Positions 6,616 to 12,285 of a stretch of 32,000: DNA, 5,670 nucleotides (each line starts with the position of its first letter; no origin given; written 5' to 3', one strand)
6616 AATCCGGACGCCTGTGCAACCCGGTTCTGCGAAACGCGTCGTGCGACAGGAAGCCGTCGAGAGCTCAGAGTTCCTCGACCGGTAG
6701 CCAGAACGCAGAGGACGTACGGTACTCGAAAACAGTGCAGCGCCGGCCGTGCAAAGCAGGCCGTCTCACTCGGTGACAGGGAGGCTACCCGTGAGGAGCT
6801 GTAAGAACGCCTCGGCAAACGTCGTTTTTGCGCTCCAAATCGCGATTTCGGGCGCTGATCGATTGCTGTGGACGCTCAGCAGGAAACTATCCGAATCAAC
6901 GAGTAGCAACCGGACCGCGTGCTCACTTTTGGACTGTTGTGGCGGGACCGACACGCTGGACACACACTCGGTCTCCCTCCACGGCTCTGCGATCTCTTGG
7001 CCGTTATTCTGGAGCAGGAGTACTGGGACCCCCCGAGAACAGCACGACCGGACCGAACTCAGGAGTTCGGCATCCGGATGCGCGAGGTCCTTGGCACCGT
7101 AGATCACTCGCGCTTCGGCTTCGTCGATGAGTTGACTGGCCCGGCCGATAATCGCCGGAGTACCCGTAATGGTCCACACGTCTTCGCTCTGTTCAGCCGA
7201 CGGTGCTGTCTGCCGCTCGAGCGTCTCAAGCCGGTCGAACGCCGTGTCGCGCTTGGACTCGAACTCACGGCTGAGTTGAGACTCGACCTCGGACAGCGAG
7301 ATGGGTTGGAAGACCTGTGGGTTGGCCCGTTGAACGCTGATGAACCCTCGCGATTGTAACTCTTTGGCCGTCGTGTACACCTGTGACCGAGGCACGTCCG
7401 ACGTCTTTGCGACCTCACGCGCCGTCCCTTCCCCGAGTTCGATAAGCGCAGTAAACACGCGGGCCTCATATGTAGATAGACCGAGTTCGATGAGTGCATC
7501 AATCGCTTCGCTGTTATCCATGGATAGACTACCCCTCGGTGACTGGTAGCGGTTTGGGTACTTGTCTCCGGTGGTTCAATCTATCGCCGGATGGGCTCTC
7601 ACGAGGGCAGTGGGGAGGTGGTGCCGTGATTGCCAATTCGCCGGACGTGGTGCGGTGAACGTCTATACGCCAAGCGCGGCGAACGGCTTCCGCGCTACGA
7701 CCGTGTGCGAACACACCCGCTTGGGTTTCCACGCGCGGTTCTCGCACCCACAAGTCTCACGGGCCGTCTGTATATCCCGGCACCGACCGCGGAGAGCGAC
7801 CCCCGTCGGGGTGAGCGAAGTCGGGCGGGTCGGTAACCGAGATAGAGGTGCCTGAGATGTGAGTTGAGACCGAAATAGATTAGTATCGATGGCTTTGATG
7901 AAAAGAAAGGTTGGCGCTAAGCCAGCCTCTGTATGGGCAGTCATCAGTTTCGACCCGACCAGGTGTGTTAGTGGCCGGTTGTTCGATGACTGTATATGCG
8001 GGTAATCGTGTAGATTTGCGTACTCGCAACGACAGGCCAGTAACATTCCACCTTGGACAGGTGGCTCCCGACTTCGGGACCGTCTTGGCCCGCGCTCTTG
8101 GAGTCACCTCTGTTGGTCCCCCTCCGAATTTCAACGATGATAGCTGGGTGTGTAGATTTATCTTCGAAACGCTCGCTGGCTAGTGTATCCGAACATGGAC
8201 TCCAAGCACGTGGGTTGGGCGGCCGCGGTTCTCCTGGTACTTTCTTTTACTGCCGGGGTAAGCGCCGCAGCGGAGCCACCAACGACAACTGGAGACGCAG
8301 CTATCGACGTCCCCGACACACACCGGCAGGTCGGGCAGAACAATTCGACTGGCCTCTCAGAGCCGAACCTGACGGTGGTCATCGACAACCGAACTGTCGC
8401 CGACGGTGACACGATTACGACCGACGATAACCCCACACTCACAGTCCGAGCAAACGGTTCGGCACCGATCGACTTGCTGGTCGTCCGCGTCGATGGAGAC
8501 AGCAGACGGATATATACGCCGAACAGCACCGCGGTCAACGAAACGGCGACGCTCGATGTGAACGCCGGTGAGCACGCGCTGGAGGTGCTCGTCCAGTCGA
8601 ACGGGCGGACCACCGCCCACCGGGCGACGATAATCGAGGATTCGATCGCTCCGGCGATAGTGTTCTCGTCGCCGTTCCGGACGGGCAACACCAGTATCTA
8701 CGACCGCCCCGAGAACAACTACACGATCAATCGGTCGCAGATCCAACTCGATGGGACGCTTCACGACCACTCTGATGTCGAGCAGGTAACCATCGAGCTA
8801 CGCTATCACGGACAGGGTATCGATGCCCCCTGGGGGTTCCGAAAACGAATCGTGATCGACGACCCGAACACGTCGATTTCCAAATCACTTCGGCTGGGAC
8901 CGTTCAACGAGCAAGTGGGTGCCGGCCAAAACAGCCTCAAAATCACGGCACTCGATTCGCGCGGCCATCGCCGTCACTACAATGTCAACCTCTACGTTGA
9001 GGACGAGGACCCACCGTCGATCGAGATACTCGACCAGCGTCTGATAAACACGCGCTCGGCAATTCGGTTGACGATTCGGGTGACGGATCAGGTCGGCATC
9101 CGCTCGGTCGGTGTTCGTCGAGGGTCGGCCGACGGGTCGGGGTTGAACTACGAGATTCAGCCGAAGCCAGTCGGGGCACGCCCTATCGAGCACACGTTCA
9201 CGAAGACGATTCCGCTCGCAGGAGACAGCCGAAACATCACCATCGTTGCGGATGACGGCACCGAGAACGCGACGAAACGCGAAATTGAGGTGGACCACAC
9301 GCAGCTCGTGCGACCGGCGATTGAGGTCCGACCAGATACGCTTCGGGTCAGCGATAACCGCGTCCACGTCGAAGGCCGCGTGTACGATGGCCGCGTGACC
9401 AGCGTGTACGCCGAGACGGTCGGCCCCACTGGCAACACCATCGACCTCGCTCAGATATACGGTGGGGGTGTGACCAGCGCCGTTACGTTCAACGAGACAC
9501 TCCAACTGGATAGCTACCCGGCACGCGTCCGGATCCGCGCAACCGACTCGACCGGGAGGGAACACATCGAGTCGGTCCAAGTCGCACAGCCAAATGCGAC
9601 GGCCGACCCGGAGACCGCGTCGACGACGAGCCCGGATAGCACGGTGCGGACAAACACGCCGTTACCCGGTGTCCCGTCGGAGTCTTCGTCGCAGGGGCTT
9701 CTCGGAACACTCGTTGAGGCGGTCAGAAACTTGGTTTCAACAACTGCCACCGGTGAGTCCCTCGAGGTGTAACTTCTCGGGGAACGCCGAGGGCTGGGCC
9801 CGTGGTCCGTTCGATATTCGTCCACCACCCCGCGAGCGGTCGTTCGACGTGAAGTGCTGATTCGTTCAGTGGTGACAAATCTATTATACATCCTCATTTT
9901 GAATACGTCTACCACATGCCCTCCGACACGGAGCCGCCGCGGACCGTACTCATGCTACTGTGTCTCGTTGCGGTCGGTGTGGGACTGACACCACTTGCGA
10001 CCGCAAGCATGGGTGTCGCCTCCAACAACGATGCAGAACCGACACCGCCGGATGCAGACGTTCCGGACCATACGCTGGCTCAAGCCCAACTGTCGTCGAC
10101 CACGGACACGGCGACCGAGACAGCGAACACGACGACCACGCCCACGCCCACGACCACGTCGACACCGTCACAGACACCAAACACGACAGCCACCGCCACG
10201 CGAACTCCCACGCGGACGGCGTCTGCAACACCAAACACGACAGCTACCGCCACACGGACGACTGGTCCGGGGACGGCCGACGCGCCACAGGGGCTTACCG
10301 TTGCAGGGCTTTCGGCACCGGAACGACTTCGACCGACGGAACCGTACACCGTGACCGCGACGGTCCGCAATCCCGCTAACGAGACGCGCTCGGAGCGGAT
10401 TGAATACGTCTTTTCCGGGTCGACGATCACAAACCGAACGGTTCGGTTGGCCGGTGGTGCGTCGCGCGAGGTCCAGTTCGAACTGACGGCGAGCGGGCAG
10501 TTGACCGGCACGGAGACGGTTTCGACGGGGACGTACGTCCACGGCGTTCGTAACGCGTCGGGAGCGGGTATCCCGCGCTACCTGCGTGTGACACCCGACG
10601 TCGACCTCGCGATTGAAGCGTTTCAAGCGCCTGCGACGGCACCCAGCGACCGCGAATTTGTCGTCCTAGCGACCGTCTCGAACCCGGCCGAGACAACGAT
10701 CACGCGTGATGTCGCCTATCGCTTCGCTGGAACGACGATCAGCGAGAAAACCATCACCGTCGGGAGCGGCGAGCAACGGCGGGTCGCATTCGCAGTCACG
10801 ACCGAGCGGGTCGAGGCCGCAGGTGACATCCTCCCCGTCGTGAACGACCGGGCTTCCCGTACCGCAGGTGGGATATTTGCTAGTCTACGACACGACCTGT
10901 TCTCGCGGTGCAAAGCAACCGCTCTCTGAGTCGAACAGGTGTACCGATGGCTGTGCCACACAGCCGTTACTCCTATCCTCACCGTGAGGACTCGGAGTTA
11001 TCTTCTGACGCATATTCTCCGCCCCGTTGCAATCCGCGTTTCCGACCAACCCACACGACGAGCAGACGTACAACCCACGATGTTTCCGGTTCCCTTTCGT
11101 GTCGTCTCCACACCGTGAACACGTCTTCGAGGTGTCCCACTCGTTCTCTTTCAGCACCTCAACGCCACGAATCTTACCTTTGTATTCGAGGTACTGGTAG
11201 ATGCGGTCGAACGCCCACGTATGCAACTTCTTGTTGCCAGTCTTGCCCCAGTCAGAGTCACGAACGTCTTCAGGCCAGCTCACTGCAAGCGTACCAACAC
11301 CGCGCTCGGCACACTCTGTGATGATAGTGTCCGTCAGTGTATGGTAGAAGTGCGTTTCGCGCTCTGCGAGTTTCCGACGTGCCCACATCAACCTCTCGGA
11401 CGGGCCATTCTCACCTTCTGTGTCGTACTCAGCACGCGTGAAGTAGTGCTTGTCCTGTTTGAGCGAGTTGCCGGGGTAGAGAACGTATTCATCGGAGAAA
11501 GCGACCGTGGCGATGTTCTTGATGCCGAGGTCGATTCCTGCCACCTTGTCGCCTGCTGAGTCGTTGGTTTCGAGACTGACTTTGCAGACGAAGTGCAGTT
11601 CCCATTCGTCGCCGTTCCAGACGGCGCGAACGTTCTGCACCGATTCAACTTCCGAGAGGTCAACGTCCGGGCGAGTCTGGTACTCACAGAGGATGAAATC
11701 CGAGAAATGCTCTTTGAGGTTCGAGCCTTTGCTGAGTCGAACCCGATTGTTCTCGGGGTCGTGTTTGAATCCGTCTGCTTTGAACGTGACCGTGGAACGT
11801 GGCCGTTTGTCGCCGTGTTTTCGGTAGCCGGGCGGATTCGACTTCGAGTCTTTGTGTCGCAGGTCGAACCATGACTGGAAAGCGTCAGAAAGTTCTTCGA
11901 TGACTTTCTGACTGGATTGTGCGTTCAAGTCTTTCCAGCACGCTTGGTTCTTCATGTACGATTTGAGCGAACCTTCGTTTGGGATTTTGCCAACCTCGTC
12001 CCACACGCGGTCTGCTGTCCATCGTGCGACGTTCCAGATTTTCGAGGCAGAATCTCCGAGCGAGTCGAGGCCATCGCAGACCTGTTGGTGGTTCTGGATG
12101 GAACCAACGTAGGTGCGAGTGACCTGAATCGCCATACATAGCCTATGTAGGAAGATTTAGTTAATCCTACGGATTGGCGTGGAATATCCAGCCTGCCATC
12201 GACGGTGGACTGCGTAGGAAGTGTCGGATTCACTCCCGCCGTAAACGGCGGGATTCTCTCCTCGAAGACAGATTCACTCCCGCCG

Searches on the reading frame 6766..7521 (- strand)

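Call 27: search_protein_families(library=pfam, proteins=[window:6766-7521:-], max_evalue=0.01)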
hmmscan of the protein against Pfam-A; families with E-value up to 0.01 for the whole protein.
window:6766-7521:- (251 aa): 3 families
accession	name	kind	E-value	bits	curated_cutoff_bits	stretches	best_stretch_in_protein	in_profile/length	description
PF01978.25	TrmB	-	3e-19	69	25.6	1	12-76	3-67/68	Sugar-specific transcriptional regulator TrmB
PF09339.16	HTH_IclR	-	0.00046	20.3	22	1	21-62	7-49/52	IclR helix-turn-helix domain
PF12802.13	MarR_2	-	0.0022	18.6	27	1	14-65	2-54/61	MarR family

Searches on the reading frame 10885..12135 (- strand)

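Call 27: search_protein_families(library=pfam, proteins=[window:10885-12135:-], max_evalue=0.01)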
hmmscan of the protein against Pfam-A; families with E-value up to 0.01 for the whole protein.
window:10885-12135:- (416 aa): 3 families
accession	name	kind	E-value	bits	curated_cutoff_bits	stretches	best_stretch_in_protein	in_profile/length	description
PF07282.18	Cas12f1-like_TNB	-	6e-19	68.4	26.3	1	309-374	1-59/60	Cas12f1-like, TNB domain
PF01385.25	OrfB_IS605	-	2.2e-15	57.4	30.5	1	181-291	1-119/120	Probable transposase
PF12760.12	Zn_ribbon_IS1595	-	0.0015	18.9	25.4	1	327-362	9-44/46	Transposase zinc-ribbon domain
